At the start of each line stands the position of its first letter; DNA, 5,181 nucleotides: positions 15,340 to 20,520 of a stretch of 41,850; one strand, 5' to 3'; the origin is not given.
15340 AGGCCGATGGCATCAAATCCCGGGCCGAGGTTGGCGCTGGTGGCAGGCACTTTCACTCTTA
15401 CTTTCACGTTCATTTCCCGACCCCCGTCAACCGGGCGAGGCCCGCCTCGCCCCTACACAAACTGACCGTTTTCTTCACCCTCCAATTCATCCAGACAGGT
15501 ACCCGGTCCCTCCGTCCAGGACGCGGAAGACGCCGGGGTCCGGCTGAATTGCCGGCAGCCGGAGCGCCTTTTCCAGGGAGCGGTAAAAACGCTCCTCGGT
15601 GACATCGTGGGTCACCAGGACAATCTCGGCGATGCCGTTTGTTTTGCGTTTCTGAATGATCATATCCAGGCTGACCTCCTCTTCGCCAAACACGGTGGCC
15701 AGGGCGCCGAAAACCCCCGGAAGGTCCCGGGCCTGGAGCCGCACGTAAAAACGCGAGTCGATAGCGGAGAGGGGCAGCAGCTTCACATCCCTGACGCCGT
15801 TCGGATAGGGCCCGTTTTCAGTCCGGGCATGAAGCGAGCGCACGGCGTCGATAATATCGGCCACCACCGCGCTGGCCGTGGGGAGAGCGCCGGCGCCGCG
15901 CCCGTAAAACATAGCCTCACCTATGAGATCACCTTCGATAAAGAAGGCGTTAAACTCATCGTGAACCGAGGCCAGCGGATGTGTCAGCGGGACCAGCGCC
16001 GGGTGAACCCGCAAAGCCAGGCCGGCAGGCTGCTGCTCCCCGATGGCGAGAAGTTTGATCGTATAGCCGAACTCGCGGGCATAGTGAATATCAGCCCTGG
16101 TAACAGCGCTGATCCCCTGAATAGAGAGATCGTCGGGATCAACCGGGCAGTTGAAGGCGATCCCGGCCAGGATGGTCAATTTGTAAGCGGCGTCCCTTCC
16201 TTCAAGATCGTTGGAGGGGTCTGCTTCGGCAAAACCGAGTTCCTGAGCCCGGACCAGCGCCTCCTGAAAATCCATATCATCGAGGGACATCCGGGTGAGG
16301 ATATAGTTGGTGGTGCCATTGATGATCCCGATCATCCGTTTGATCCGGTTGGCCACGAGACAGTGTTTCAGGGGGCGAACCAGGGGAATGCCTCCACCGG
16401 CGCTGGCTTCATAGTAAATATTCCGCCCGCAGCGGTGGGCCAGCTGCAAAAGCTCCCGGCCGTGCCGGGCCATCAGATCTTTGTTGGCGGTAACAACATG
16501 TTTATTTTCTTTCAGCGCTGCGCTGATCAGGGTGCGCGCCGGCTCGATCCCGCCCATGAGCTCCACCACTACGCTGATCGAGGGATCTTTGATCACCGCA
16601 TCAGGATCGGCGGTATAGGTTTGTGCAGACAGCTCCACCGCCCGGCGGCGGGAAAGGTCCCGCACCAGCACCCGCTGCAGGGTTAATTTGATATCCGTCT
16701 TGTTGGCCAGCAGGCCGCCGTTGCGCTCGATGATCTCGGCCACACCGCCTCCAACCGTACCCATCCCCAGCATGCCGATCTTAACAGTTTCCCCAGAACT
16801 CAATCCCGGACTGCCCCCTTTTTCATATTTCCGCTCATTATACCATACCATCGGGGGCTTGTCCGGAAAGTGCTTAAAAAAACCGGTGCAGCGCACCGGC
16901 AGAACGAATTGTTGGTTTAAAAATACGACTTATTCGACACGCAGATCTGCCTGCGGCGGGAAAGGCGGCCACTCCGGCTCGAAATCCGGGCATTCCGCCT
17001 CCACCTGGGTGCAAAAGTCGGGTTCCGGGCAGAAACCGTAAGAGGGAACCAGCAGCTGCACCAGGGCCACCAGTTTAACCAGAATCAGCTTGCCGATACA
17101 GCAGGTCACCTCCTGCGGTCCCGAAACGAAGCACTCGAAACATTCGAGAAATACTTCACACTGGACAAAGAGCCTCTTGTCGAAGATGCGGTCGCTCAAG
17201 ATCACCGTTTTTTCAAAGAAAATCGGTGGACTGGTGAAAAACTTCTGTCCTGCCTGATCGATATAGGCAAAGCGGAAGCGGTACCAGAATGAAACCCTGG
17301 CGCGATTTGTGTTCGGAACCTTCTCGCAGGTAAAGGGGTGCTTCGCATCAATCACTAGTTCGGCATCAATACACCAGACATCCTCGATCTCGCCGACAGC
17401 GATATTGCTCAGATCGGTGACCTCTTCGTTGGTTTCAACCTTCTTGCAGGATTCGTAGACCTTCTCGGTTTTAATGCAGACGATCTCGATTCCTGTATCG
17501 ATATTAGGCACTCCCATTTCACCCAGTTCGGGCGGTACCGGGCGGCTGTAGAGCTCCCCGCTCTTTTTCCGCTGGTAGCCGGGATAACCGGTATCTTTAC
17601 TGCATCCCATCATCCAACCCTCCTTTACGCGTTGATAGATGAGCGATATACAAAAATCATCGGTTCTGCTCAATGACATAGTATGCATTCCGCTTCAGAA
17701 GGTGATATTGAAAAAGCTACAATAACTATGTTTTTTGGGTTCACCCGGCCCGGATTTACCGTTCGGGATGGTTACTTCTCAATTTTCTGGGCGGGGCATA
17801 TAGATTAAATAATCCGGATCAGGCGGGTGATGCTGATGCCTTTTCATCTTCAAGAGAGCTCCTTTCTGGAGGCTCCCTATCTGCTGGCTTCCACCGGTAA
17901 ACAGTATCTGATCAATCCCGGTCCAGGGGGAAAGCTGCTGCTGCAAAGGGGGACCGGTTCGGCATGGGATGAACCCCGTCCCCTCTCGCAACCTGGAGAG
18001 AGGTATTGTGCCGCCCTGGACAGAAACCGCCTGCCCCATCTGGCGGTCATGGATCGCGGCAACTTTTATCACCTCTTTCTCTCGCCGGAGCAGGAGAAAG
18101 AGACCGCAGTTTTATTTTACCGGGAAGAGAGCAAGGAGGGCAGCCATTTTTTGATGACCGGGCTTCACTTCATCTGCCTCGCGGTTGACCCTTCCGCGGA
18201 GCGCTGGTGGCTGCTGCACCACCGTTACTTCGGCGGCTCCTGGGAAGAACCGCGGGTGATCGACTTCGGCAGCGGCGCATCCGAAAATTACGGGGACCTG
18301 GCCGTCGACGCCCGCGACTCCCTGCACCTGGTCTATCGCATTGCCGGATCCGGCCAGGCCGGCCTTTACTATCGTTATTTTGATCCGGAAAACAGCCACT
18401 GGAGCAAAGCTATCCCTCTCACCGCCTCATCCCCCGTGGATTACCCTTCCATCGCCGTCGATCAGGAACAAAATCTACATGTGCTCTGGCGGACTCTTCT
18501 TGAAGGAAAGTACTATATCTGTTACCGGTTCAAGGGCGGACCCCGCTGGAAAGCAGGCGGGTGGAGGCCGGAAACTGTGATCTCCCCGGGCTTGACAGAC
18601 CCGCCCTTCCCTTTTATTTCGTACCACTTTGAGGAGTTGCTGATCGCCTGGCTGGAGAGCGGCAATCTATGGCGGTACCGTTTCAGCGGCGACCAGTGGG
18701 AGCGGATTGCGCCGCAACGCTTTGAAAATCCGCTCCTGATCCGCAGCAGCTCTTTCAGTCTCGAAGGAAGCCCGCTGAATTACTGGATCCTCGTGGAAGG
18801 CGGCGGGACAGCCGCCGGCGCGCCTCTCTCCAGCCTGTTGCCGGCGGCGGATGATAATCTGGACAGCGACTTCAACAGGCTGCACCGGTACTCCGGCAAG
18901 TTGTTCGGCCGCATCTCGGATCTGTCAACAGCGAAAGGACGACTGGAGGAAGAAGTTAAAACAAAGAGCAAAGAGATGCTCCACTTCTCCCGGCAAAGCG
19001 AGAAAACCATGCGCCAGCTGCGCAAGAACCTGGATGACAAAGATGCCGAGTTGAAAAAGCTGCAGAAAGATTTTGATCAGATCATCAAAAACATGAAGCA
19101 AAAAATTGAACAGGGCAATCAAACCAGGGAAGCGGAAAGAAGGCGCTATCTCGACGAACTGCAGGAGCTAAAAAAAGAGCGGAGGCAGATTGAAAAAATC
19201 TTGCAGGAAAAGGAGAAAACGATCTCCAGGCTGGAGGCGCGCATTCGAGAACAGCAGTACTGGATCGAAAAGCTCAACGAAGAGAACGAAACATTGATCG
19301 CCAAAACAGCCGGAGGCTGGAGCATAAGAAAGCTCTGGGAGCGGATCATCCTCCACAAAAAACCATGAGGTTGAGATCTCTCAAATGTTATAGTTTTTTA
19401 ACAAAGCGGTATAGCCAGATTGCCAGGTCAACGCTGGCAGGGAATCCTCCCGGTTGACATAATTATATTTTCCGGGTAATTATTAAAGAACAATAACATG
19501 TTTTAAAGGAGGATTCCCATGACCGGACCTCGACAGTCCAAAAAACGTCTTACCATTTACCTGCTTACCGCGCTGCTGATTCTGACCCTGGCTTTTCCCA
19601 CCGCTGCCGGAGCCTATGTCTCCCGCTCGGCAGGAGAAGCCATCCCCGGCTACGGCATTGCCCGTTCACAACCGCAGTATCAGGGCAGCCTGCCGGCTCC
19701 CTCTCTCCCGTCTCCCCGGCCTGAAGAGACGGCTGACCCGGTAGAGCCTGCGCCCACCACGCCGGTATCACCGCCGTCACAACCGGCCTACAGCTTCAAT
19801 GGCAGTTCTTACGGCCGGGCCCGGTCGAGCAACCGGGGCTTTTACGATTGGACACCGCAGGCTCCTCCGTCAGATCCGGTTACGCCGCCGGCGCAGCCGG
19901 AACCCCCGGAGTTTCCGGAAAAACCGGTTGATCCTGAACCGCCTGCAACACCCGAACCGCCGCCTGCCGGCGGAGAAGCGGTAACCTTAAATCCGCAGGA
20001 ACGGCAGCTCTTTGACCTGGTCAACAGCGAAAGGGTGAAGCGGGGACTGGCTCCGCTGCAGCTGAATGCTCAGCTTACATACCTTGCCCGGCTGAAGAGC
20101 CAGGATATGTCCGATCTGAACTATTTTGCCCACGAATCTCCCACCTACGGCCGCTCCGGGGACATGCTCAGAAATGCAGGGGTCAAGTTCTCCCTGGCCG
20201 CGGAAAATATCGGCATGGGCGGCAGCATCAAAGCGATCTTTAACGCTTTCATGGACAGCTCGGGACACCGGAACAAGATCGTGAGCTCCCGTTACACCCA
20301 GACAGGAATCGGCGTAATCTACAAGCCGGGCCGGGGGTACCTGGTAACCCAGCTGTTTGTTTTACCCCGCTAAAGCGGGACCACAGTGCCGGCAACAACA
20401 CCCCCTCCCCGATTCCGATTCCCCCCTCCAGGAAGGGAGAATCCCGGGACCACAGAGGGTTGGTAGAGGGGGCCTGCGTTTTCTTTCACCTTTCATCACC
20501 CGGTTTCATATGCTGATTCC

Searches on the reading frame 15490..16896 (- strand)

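Call 65: search_protein_families(library=pfam, proteins=[window:15490-16896:-], max_evalue=0.00001)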
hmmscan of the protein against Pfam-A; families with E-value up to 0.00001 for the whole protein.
window:15490-16896:- (469 aa): 3 families
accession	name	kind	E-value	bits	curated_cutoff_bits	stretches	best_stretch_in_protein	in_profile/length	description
PF00742.24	Homoserine_dh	-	6.1e-64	215.4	22.9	1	171-349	1-173/173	Homoserine dehydrogenase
PF03447.22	NAD_binding_3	-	2.8e-21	76.8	24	1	44-163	1-116/116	Homoserine dehydrogenase, NAD binding domain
PF01842.31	ACT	-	5.1e-08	33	27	1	384-443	2-60/66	ACT domain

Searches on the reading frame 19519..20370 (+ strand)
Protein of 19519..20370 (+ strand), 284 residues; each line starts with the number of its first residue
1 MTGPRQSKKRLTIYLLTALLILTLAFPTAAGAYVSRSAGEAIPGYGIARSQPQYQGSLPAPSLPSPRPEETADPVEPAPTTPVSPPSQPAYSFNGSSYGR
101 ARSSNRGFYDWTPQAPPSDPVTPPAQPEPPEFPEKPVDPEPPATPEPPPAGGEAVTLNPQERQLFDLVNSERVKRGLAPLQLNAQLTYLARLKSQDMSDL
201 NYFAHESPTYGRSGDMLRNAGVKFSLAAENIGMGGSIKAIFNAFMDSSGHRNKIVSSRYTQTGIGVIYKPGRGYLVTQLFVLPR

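Call 53: search_protein_families(library=pfam, proteins=[window:19519-20370:+], max_evalue=0.00001)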
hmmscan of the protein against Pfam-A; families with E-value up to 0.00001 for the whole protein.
window:19519-20370:+ (284 aa): 1 family
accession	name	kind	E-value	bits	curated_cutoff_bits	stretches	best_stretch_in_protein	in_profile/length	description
PF00188.32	CAP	-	7.2e-15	56.3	21.1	1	165-279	1-116/117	Cysteine-rich secretory protein family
